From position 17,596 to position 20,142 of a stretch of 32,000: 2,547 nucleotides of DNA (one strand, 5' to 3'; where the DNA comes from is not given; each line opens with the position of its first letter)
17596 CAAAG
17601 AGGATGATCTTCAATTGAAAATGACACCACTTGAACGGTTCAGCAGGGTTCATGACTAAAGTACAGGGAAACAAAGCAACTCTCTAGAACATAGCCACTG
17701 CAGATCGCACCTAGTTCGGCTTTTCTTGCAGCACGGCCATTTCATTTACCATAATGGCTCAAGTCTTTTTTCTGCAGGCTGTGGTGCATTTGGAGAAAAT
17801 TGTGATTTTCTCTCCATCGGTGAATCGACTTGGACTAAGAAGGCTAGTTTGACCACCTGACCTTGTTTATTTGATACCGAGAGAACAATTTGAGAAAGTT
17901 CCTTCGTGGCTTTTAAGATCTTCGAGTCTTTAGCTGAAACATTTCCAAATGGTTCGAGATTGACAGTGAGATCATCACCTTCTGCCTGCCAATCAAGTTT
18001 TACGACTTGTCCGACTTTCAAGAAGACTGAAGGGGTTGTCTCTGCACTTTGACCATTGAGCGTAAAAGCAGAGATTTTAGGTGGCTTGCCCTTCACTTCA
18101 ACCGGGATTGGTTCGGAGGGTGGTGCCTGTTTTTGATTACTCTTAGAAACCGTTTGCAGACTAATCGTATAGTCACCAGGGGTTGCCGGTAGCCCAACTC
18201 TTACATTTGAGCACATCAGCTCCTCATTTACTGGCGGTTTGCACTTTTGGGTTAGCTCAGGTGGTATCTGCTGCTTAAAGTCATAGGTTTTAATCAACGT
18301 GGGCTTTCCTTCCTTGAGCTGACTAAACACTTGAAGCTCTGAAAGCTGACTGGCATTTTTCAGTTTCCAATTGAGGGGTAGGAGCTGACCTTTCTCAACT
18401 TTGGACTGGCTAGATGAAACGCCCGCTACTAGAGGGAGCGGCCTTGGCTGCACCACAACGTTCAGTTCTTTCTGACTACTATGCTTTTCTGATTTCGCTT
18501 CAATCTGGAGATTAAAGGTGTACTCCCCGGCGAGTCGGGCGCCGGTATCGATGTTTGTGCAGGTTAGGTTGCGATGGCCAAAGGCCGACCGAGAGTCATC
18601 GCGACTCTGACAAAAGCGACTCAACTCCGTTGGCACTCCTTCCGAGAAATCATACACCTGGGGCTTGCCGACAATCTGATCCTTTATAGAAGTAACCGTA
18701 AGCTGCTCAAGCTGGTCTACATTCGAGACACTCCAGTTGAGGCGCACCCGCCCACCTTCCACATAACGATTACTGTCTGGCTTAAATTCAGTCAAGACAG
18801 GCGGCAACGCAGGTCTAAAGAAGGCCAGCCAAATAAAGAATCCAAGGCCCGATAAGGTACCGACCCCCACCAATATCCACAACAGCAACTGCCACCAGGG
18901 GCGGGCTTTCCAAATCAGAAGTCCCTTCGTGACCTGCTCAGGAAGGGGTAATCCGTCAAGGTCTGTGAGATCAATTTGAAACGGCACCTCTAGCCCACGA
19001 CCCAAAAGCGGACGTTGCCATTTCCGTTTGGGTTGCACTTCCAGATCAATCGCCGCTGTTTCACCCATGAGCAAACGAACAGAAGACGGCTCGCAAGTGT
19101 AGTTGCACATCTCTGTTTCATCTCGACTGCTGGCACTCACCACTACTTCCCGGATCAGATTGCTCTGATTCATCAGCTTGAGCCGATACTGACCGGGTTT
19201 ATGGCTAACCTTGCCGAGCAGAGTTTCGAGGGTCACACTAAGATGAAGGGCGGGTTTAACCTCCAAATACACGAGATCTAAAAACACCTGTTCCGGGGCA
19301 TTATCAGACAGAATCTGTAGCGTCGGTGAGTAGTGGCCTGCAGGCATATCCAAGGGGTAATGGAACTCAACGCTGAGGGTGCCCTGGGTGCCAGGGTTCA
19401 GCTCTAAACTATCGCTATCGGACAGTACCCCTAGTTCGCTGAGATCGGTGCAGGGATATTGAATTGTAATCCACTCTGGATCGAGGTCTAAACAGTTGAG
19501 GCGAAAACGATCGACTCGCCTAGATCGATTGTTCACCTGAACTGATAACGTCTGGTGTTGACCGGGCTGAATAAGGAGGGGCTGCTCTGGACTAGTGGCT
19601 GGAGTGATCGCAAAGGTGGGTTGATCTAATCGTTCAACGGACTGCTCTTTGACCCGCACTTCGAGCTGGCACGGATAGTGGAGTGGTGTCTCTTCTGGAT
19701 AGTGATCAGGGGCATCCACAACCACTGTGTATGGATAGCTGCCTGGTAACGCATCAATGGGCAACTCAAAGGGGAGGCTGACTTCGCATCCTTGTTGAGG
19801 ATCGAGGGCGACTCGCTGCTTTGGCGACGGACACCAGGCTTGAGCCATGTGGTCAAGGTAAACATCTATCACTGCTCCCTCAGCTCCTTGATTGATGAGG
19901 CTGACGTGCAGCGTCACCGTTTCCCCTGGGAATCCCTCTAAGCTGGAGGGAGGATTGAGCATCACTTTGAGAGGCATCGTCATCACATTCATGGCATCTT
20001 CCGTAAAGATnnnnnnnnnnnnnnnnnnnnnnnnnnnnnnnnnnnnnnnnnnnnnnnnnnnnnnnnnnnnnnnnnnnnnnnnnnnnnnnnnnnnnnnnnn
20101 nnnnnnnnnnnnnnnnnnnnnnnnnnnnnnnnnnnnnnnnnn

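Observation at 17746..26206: Sheath-less, baseplate-less tail-tube/spike operon joined to a pair of membrane proteins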

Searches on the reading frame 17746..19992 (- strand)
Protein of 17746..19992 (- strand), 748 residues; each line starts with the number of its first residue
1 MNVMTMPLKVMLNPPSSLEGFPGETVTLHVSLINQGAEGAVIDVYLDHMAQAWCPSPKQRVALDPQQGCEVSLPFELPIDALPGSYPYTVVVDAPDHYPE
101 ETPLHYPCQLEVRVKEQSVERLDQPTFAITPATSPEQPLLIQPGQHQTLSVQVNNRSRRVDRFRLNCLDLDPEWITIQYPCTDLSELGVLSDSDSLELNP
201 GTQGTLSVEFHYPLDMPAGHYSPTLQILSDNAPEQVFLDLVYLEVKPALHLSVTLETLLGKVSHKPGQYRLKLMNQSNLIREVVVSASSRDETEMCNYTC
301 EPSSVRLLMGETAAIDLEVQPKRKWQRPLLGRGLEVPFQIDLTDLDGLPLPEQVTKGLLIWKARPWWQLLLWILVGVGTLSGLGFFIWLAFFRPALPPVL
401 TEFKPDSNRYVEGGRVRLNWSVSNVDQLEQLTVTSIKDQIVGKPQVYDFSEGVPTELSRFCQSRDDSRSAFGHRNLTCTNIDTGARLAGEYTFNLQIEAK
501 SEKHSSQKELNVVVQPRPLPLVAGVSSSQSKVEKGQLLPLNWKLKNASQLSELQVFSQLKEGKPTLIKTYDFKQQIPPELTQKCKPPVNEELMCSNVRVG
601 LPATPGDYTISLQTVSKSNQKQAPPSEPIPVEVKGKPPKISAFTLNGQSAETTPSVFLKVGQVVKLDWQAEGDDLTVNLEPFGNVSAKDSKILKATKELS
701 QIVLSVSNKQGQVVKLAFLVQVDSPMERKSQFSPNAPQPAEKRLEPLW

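Call 4: search_protein_families(library=pfam, proteins=[window:17746-19992:-], max_evalue=0.01)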
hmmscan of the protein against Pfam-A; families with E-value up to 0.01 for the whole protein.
window:17746-19992:- (748 aa): 1 family
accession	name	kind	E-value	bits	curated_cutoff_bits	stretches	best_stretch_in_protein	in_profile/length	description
PF23619.1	Ig_VWA7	-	0.0001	23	27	0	21-97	13-87/104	VWA7 Ig-like domain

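Call 5: search_protein_families(library=ncbifam, proteins=[window:17746-19992:-], max_evalue=0.01)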
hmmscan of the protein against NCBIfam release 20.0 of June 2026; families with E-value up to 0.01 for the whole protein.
window:17746-19992:- (748 aa): 0 families

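Call 84: search_protein_families(library=padloc, proteins=[window:17746-19992:-], max_evalue=0.001)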
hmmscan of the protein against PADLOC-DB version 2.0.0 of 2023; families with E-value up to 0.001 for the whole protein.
window:17746-19992:- (748 aa): 0 families

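Call 89: search_protein_representatives(protein=window:17746-19992:-)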
Query: 748 residues. Proteins with E-value up to 0.001 (for the whole library): 465; up to 1e-10: 234; up to 1e-30: 182. The best 150 are listed.
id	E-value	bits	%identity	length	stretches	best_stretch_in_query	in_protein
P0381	0.0e+00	1086.3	66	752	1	2-735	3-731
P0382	1.7e-177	608.4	52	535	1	5-536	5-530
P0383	1.6e-154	532.4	39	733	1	6-722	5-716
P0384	9.8e-152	523.2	39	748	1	6-740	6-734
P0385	3.7e-148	511.4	41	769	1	5-727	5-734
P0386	1.1e-147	509.8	40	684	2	4-521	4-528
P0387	2.3e-146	505.4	55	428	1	6-409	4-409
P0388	1.5e-144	499.4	35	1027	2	8-639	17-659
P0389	1.4e-142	492.9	37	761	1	6-728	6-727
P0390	8.3e-137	473.8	38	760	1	5-737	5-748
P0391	5.4e-135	467.8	36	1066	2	6-502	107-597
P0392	3.0e-134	465.4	39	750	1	6-726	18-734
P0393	9.6e-132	457.1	33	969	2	7-536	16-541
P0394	5.3e-131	454.7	39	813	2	6-517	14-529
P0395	4.2e-130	451.7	34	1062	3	8-526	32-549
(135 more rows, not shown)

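Call 90: find_encoding_contigs(protein=P0384, flank=10000, max_places=3)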
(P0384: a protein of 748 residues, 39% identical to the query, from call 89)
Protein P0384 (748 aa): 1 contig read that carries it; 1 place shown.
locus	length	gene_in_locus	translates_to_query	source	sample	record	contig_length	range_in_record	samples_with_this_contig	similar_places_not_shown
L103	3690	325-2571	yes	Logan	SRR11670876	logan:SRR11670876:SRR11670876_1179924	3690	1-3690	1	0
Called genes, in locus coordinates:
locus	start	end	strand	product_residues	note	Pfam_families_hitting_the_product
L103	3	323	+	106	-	?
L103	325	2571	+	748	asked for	-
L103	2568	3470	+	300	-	PF13365:Trypsin_2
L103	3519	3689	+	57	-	?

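Call 91: find_encoding_contigs(protein=P0395, flank=10000, max_places=3)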
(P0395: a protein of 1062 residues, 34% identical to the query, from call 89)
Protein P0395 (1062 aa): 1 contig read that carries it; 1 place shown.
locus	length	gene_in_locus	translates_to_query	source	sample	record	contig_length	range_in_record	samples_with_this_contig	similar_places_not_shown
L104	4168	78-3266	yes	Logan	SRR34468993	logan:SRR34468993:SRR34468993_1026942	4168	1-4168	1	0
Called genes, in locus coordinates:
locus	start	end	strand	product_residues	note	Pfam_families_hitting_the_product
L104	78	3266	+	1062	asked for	PF10633:NPCBM_assoc (faint)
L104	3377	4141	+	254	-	PF01177:Asp_Glu_race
